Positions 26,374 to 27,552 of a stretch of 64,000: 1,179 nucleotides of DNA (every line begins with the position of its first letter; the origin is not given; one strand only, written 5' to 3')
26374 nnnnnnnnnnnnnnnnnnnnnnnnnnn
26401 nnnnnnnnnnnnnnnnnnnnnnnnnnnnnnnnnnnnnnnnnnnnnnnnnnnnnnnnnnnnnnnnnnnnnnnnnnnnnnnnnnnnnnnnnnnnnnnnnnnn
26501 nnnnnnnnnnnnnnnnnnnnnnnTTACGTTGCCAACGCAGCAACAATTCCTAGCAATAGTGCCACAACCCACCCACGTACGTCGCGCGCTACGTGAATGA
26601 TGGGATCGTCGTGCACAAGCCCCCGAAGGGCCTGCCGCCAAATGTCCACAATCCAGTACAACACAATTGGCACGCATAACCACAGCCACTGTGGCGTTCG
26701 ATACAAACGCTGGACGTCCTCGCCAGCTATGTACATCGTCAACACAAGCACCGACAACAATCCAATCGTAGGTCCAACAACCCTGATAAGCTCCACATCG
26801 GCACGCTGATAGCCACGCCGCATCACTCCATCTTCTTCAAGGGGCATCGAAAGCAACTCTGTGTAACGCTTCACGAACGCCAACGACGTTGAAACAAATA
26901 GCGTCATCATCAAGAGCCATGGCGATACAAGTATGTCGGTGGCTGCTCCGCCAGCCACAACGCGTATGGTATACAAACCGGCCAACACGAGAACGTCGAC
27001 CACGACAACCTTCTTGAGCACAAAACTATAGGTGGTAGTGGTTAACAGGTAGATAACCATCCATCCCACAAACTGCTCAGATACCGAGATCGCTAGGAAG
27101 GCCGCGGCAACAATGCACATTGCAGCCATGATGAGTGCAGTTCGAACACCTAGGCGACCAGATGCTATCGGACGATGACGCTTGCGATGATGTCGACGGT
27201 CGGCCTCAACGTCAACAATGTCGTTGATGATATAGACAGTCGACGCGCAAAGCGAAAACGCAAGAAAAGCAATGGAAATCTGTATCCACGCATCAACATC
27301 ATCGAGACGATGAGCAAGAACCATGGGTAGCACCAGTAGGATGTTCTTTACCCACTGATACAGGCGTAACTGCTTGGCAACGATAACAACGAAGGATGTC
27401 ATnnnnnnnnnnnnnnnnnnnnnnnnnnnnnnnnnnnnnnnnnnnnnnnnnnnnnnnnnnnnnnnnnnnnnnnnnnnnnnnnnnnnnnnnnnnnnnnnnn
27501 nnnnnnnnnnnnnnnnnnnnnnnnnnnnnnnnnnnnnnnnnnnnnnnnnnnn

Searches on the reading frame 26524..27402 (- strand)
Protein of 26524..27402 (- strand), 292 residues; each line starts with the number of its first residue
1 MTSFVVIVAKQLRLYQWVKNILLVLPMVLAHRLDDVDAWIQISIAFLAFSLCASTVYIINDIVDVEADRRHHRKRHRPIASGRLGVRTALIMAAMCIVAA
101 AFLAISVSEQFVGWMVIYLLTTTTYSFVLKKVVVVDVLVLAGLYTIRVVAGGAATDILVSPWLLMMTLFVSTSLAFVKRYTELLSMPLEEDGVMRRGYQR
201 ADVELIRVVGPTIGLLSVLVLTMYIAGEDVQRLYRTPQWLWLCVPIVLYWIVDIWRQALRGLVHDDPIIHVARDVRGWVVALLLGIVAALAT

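Call 8: search_protein_families(library=pfam, proteins=[window:26524-27402:-])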
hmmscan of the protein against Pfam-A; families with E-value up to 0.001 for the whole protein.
window:26524-27402:- (292 aa): 1 family
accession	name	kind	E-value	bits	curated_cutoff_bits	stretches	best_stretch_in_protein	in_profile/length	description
PF01040.23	UbiA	-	1.9e-24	86.8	34.2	1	34-255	14-229/250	UbiA prenyltransferase family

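Call 16: list_cluster_members(proteins=[window:26524-27402:-, window:27399-29165:-, window:4272-6209:+, window:16959-18125:-, window:39702-40751:-, window:40804-42642:-, window:45505-46587:+, window:57420-59675:+, window:35394-36974:-, window:32054-32938:+])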
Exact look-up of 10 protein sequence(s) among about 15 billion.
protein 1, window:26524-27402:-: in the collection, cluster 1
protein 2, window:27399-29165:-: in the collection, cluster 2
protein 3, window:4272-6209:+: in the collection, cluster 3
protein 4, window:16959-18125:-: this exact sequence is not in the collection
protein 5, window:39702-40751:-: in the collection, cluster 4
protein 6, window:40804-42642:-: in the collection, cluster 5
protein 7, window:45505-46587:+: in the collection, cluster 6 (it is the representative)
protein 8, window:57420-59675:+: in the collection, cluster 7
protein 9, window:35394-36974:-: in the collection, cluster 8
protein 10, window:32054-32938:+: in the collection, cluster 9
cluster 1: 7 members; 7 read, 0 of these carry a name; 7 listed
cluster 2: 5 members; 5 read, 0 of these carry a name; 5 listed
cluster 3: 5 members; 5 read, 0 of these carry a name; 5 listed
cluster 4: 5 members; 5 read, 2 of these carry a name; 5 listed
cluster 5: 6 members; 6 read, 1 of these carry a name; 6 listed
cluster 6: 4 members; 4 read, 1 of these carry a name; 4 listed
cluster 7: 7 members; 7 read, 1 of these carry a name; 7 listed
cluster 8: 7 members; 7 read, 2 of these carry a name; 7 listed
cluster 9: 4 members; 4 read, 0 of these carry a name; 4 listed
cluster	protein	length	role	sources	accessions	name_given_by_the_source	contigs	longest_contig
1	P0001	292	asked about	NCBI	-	-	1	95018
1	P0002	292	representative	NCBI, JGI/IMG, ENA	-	-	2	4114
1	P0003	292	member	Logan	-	-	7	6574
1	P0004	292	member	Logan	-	-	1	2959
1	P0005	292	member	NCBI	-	-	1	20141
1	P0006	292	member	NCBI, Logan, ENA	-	-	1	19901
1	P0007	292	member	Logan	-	-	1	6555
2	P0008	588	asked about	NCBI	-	-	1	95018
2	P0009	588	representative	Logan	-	-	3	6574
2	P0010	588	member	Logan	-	-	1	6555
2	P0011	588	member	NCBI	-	-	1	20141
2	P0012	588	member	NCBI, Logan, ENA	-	-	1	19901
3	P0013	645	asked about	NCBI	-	-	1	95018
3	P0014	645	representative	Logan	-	-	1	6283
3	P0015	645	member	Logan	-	-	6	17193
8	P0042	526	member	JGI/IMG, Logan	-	CheY-like chemotaxis protein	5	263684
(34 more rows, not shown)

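Call 17: find_encoding_contigs(protein=P0001, flank=6000, max_places=4)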
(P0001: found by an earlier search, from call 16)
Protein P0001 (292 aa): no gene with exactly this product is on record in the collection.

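Call 18: find_encoding_contigs(protein=P0005, flank=6000, max_places=4)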
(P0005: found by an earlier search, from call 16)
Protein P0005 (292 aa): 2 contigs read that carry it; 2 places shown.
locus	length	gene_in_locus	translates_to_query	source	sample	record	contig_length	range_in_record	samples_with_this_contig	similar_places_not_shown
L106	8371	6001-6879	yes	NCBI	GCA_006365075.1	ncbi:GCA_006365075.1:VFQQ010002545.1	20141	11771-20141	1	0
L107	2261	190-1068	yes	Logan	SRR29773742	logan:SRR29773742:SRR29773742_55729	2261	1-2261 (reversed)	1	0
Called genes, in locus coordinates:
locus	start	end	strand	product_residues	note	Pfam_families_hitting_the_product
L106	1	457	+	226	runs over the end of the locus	PF08713:DNA_alkylation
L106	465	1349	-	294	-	PF01545:Cation_efflux, PF16916:ZT_dimer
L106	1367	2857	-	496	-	PF07498:Rho_N, PF07497:Rho_RNA_bind, PF00006:ATP-synt_ab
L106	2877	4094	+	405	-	-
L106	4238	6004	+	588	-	PF03065:Glyco_hydro_57, PF09210:BE_C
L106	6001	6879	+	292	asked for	PF01040:UbiA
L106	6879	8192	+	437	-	PF01565:FAD_binding_4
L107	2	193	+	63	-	?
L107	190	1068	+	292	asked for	PF01040:UbiA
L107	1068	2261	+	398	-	?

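Call 20: find_encoding_contigs(protein=P0006, flank=6000, max_places=4)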
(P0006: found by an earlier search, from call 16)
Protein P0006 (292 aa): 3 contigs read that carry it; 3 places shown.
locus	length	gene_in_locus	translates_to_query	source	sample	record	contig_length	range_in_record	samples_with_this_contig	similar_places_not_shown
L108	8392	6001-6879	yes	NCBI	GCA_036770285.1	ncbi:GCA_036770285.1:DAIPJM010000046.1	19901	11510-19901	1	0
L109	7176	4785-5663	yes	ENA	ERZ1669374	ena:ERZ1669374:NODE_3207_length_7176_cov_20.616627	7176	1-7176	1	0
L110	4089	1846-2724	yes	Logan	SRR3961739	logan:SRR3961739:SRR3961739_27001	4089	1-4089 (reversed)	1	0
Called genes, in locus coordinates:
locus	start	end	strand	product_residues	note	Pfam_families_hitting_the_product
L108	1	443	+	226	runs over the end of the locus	PF08713:DNA_alkylation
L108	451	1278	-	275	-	-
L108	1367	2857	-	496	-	PF07498:Rho_N, PF07497:Rho_RNA_bind, PF00006:ATP-synt_ab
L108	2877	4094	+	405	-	-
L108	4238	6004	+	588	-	PF03065:Glyco_hydro_57, PF09210:BE_C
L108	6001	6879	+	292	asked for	PF01040:UbiA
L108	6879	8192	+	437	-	PF01565:FAD_binding_4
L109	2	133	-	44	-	?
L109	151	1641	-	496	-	PF07498:Rho_N, PF07497:Rho_RNA_bind, PF00006:ATP-synt_ab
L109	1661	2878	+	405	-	-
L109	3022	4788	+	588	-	PF03065:Glyco_hydro_57, PF09210:BE_C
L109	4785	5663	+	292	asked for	PF01040:UbiA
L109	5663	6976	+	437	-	PF01565:FAD_binding_4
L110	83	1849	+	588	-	PF03065:Glyco_hydro_57, PF09210:BE_C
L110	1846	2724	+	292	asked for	PF01040:UbiA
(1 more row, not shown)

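Call 21: find_encoding_contigs(protein=P0003, flank=6000, max_places=8)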
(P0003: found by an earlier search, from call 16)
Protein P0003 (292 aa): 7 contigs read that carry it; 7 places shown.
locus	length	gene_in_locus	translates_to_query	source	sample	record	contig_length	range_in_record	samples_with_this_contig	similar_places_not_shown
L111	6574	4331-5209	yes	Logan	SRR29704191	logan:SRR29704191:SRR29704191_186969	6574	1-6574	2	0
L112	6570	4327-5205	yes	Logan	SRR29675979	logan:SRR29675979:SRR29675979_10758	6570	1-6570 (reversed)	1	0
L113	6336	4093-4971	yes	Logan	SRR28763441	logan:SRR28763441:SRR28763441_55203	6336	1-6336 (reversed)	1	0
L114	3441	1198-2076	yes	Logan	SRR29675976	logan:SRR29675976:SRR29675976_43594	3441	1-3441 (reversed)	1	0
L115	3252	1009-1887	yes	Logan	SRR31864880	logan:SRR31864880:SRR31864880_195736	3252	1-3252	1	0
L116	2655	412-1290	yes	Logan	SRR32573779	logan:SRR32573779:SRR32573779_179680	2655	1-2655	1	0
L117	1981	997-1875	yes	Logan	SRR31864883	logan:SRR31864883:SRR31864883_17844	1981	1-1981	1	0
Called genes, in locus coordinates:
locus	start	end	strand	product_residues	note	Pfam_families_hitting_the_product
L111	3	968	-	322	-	?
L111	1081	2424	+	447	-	PF13855:LRR_8, PF23598:LRR_14, PF12799:LRR_4 (weak), PF13855:LRR_8, PF12799:LRR_4 (weak), PF13855:LRR_8, PF23598:LRR_14, PF13855:LRR_8, +3 more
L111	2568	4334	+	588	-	PF03065:Glyco_hydro_57, PF09210:BE_C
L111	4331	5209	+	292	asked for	PF01040:UbiA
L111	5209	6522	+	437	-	PF01565:FAD_binding_4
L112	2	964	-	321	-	?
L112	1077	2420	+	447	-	PF13855:LRR_8, PF23598:LRR_14, PF12799:LRR_4 (weak), PF13855:LRR_8, PF12799:LRR_4 (weak), PF13855:LRR_8, PF23598:LRR_14, PF13855:LRR_8, +3 more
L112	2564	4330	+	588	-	PF03065:Glyco_hydro_57, PF09210:BE_C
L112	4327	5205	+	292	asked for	PF01040:UbiA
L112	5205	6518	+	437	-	PF01565:FAD_binding_4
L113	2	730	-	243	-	?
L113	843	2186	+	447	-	PF13855:LRR_8, PF23598:LRR_14, PF12799:LRR_4 (weak), PF13855:LRR_8, PF12799:LRR_4 (weak), PF13855:LRR_8, PF23598:LRR_14, PF13855:LRR_8, +3 more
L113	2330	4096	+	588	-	PF03065:Glyco_hydro_57, PF09210:BE_C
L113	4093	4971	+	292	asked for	PF01040:UbiA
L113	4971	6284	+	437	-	PF01565:FAD_binding_4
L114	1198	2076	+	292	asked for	PF01040:UbiA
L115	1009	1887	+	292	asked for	PF01040:UbiA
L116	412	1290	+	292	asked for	PF01040:UbiA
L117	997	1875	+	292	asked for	PF01040:UbiA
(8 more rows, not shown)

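Call 70: find_encoding_contigs(protein=P0042, flank=10000, max_places=3)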
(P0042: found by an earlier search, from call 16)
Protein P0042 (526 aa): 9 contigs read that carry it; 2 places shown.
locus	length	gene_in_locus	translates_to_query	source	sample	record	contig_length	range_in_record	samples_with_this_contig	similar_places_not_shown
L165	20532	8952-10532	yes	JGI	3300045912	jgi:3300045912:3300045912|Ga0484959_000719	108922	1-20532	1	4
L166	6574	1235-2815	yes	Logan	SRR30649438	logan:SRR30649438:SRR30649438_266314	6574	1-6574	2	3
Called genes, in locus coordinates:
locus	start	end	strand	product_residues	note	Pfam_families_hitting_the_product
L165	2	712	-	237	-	?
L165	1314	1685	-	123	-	PF02021:UPF0102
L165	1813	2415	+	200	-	PF01330:RuvA_N, PF14520:HHH_5, PF21176:RecR_HhH (weak), PF07499:RuvA_C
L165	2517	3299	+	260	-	PF00977:His_biosynth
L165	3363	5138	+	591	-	PF00111:Fer2, PF13510:Fer2_4, PF10588:NADH-G_4Fe-4S_3, PF22117:Fer4_Nqo3, PF04879:Molybdop_Fe4S4, PF22151:Fer4_NDSU1 (weak), PF00384:Molybdopterin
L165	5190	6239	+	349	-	PF00146:NADHdh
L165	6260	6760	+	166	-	PF13534:Fer4_17 (faint), PF14697:Fer4_21 (faint), PF13237:Fer4_10, PF00037:Fer4 (weak), PF13183:Fer4_8 (weak), PF12838:Fer4_7, PF13187:Fer4_9 (weak), PF00037:Fer4, +3 more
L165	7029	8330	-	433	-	PF02861:Clp_N, PF01637:ATPase_2 (faint), PF05621:TniB (weak), PF13191:AAA_16 (weak), PF23569:NBD_SMAX1, PF00004:AAA, PF17871:AAA_lid_9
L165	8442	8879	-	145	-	-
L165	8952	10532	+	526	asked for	PF00072:Response_reg, PF08665:PglZ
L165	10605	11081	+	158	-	PF02367:TsaE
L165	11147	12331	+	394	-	PF00155:Aminotran_1_2, PF01041:DegT_DnrJ_EryC1, PF01053:Cys_Met_Meta_PP (weak)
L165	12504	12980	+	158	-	PF08713:DNA_alkylation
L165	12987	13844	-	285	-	PF01545:Cation_efflux, PF16916:ZT_dimer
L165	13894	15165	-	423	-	PF07498:Rho_N, PF07497:Rho_RNA_bind, PF00006:ATP-synt_ab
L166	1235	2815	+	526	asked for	PF00072:Response_reg, PF08665:PglZ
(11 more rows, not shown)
